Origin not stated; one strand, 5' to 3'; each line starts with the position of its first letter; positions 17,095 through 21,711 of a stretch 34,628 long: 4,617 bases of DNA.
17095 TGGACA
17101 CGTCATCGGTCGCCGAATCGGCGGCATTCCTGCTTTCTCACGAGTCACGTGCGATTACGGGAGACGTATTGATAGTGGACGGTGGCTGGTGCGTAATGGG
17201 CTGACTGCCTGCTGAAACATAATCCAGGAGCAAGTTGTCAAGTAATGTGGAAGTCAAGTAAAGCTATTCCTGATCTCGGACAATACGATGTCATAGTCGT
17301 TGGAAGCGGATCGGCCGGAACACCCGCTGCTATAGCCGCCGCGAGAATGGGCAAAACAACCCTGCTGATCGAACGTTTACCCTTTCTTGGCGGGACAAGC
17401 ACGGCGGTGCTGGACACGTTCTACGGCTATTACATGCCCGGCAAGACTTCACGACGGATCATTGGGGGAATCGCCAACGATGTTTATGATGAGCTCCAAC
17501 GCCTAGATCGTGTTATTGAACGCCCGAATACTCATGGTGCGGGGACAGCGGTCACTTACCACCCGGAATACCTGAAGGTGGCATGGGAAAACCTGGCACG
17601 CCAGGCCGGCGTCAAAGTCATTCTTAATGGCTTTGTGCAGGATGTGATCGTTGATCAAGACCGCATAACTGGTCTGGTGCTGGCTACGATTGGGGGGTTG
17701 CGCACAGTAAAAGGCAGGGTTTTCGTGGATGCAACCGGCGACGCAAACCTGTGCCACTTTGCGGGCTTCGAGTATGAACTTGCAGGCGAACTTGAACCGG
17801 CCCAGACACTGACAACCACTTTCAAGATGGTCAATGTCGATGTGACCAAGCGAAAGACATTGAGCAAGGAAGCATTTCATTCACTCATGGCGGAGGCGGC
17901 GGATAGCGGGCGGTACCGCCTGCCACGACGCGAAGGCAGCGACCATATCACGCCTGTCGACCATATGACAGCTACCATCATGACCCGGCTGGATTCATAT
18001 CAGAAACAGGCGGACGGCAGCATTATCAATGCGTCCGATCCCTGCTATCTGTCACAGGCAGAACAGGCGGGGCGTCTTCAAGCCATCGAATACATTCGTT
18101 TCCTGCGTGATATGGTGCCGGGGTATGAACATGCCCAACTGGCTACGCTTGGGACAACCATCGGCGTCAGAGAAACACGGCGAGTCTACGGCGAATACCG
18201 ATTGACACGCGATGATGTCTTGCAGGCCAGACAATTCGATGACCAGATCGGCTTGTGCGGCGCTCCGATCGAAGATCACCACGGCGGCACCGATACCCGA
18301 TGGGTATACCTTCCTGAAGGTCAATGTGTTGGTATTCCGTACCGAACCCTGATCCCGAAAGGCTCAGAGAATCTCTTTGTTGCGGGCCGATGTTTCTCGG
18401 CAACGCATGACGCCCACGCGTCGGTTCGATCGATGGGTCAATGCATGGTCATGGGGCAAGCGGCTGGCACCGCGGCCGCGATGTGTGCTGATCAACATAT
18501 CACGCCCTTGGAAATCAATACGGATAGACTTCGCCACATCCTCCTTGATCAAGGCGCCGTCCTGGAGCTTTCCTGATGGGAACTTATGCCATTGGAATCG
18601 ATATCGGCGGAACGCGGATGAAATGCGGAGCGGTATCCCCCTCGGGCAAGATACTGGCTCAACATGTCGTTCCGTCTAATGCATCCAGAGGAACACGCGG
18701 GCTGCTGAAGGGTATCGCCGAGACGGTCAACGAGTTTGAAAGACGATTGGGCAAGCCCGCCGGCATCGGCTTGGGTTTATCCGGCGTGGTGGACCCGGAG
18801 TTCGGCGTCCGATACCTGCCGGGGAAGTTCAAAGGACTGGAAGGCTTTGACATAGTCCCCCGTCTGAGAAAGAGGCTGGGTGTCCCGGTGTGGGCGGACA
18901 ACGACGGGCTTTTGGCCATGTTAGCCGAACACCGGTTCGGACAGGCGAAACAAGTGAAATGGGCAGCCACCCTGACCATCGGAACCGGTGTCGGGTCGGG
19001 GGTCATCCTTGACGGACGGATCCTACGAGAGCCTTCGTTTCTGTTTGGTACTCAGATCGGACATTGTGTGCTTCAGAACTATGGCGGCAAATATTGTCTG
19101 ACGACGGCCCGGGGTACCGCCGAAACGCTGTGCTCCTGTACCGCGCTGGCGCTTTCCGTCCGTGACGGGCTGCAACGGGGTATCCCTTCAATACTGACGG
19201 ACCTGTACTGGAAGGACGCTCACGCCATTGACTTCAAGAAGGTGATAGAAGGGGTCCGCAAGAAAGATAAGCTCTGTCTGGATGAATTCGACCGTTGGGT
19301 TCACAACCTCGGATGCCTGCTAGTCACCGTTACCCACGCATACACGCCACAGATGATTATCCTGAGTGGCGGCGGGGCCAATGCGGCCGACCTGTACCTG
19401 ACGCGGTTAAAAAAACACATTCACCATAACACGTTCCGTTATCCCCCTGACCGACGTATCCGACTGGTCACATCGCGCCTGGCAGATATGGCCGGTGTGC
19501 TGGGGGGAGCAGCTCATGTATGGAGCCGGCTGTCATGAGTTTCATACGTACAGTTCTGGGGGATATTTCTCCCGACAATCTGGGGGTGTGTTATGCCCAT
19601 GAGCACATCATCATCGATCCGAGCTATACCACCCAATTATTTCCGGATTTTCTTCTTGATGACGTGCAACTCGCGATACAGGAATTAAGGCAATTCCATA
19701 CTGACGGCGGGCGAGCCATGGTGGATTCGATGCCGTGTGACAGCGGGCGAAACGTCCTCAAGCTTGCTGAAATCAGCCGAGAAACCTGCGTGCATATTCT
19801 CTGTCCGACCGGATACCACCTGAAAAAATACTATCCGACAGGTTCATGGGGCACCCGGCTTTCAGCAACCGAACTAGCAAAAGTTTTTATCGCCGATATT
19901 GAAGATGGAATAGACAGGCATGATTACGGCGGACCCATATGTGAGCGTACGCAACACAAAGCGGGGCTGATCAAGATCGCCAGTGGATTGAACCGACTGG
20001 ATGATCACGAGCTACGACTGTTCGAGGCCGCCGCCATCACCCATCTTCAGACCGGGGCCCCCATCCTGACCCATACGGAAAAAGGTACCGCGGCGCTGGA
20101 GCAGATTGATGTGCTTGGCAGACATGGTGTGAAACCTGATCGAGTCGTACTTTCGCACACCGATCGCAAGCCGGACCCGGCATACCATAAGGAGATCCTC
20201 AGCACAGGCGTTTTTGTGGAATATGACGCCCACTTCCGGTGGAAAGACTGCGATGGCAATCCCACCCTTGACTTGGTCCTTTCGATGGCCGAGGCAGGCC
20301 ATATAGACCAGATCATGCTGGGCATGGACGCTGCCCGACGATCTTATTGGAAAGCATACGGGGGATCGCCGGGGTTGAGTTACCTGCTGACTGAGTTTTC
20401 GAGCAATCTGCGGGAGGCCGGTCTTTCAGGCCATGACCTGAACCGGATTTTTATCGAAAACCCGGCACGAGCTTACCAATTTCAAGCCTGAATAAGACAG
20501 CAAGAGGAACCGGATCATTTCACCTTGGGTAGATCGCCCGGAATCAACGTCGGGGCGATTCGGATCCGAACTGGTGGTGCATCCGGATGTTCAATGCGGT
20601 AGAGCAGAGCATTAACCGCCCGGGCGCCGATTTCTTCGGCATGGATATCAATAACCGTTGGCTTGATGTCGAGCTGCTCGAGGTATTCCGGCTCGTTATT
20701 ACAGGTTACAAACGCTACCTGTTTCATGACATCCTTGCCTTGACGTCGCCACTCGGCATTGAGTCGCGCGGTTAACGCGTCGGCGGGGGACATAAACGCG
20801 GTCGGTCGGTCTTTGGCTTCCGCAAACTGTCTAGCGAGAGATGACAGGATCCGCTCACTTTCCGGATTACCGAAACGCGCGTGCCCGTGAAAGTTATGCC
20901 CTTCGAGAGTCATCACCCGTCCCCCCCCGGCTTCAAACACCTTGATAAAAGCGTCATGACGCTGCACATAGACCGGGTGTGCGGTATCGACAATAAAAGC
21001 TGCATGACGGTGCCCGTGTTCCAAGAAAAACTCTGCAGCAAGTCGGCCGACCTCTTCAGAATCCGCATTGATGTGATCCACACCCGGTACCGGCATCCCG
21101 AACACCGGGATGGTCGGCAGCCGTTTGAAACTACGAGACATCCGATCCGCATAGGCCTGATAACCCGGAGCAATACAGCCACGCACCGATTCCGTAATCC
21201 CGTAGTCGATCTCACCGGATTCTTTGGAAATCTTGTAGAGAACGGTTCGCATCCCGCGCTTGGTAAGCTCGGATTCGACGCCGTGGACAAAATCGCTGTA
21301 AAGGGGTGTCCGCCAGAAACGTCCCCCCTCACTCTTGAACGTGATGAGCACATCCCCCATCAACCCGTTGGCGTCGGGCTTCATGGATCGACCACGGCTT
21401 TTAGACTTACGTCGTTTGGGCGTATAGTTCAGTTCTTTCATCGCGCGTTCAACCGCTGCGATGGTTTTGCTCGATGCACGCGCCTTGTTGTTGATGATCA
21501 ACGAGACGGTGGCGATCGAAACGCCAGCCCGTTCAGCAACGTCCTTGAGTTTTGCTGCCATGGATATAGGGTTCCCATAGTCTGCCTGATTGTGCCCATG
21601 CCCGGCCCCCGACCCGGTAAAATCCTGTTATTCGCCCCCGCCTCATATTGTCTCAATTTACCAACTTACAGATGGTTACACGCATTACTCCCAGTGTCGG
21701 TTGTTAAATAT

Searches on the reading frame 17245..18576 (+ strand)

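Call 7: search_protein_families(library=pfam, proteins=[window:17245-18576:+], max_evalue=0.001)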
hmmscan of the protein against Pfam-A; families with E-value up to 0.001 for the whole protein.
window:17245-18576:+ (443 aa): 9 families
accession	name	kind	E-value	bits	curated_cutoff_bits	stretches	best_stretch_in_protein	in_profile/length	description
PF12831.13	FAD_oxidored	-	1.8e-109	367.2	27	1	15-433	1-416/416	FAD dependent oxidoreductase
PF00890.30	FAD_binding_2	-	1.7e-09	37.8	20.4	1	15-53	1-39/414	FAD binding domain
PF01134.28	GIDA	-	9.6e-09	35.2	22.1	1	15-197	1-184/391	Glucose inhibited division protein A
PF01266.30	DAO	-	5e-06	26.7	27.9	1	15-62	1-49/353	FAD dependent oxidoreductase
PF07992.20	Pyr_redox_2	-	9.6e-06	25.7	26.1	1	14-48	1-31/291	Pyridine nucleotide-disulphide oxidoreductase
PF01946.23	Thi4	-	0.00014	21.6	26.2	0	9-147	13-138/235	Thi4 family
PF13450.12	NAD_binding_8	-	0.00022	21.9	21.9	1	18-53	1-36/68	NAD(P)-binding Rossmann-like domain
PF03486.20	HI0933_like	-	0.00059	19.8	50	0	15-45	2-32/244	HI0933-like protein Rossmann domain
PF00070.33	Pyr_redox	-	0.00065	20.6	22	0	16-48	2-34/82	Pyridine nucleotide-disulphide oxidoreductase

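Call 93: search_protein_families(library=ncbifam, proteins=[window:17245-18576:+], max_evalue=1e-10)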
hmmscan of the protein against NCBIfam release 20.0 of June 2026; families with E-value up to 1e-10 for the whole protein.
window:17245-18576:+ (443 aa): 1 family
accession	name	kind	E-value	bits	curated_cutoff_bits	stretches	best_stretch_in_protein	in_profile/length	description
NF009477.0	PRK12843.1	equivalog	7.7e-11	41.1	758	0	5-55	8-58/578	FAD-dependent oxidoreductase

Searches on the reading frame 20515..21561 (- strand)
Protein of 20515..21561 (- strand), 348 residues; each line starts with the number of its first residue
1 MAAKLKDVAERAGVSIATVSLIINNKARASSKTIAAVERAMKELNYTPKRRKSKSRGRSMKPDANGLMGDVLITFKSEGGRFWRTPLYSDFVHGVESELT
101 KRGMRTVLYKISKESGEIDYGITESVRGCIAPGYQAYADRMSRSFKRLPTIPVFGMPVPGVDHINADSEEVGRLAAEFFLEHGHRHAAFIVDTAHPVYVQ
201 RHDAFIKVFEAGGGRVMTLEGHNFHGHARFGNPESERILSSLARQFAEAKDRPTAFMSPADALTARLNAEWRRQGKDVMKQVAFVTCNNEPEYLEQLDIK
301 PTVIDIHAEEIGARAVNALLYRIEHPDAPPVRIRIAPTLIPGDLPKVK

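Call 8: search_protein_families(library=pfam, proteins=[window:20515-21561:-], max_evalue=0.001)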
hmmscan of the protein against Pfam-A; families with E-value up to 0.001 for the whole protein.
window:20515-21561:- (348 aa): 3 families
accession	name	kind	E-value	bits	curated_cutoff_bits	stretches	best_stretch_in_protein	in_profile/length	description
PF13377.12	Peripla_BP_3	-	5.7e-19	69.2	26.5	1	176-343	1-165/167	Periplasmic binding protein-like domain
PF00356.27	LacI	-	4.9e-17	61.9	27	1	4-48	1-45/46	Bacterial regulatory proteins, lacI family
PF01381.28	HTH_3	-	0.00019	21.8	23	1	5-41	12-48/55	Helix-turn-helix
